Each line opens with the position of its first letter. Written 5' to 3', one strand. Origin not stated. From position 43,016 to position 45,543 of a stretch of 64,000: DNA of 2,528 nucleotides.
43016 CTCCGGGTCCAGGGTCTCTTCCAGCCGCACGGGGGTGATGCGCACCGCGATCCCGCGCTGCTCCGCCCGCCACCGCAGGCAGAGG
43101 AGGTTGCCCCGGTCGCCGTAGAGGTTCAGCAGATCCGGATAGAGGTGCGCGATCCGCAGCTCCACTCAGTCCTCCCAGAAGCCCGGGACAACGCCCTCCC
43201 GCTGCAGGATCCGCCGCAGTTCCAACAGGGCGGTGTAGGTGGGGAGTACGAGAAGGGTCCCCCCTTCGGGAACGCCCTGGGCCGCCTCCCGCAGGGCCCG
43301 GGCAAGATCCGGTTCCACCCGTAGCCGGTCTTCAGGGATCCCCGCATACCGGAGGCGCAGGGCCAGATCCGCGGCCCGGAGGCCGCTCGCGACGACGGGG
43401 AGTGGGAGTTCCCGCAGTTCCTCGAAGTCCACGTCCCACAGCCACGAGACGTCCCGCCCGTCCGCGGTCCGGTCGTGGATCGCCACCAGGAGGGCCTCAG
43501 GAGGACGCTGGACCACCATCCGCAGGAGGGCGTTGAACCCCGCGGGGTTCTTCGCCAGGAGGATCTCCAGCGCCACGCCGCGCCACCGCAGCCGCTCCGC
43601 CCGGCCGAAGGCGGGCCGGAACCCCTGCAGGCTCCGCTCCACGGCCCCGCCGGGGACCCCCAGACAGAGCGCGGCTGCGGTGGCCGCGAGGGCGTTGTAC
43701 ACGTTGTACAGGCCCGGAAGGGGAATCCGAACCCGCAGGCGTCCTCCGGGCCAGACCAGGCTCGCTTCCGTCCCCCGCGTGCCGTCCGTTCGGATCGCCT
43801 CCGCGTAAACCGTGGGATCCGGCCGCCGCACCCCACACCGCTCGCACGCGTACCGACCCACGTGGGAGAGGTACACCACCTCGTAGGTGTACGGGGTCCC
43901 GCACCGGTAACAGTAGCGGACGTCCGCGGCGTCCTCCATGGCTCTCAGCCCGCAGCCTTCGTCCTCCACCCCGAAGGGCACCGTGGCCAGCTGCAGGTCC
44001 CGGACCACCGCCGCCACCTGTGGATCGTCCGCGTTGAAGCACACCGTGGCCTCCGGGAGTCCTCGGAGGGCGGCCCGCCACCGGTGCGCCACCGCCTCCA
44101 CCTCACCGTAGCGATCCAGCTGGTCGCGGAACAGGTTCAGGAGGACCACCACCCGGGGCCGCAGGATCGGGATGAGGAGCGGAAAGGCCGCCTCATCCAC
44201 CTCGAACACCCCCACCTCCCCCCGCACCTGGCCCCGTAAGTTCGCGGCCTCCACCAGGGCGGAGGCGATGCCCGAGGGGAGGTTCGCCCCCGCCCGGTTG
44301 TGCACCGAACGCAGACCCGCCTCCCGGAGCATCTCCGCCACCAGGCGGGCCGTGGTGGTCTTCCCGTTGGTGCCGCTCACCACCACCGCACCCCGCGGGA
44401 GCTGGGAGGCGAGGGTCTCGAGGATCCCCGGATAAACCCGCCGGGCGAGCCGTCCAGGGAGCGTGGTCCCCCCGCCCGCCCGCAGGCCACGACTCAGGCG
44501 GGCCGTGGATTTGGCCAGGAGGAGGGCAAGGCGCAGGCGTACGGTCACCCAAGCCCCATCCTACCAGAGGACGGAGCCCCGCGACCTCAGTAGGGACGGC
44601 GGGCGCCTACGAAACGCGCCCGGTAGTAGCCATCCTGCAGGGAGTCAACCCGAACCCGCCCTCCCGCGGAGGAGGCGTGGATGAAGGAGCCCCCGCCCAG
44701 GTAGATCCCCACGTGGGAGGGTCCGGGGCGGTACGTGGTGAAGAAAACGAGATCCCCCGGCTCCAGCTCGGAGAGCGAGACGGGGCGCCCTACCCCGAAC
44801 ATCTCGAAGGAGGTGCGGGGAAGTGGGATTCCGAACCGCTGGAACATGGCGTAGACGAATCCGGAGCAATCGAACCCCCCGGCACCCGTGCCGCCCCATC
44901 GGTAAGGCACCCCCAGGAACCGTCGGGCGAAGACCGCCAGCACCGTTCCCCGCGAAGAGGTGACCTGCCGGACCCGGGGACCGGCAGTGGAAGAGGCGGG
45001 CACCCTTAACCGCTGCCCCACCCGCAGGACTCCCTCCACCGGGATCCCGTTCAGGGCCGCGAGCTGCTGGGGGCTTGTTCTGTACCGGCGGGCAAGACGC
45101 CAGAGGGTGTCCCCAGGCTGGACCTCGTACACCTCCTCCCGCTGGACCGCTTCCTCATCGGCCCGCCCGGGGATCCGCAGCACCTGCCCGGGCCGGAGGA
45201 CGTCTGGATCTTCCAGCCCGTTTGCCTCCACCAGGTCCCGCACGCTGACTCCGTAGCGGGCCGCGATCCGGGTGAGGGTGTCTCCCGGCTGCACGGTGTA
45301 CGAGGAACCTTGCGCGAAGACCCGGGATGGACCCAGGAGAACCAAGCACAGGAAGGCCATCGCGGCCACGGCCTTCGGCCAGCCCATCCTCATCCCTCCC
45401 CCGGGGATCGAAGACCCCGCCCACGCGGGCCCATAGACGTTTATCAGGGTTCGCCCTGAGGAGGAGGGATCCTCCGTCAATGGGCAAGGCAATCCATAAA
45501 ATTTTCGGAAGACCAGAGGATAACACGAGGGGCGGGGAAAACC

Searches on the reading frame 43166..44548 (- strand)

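Call 66: search_protein_families(library=pfam, proteins=[window:43166-44548:-], max_evalue=0.00001)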
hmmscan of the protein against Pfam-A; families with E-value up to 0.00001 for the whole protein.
window:43166-44548:- (460 aa): 2 families
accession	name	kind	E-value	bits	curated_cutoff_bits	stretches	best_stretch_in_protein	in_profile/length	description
PF08353.15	MurT_C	-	3.7e-31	107.8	25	1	331-441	1-110/110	MurT ligase C-terminal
PF08245.18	Mur_ligase_M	-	9.9e-21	75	24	1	57-198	1-151/200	Mur ligase middle domain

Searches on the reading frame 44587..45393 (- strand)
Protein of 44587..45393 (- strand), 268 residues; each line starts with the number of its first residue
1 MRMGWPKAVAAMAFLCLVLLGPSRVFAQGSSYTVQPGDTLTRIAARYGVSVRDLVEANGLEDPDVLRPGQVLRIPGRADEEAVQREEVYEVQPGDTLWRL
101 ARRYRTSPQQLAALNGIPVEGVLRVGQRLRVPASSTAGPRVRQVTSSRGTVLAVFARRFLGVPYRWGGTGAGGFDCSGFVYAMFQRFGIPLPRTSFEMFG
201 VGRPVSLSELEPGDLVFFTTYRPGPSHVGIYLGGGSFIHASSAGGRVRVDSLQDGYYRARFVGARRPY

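Call 66: search_protein_families(library=pfam, proteins=[window:44587-45393:-], max_evalue=0.00001)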
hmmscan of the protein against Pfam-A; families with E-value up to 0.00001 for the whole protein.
window:44587-45393:- (268 aa): 3 families
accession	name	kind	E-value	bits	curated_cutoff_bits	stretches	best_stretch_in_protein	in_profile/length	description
PF01476.26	LysM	-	4.3e-37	126.2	20.9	2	32-75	1-43/43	LysM domain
PF00877.26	NLPC_P60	-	5.9e-32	110.2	23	1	161-266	1-105/105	NlpC/P60 family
PF23473.1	LysM3_LYK4_5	-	4.2e-07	30.4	29.3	0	31-63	4-36/48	LYK4/5 LysM3 domain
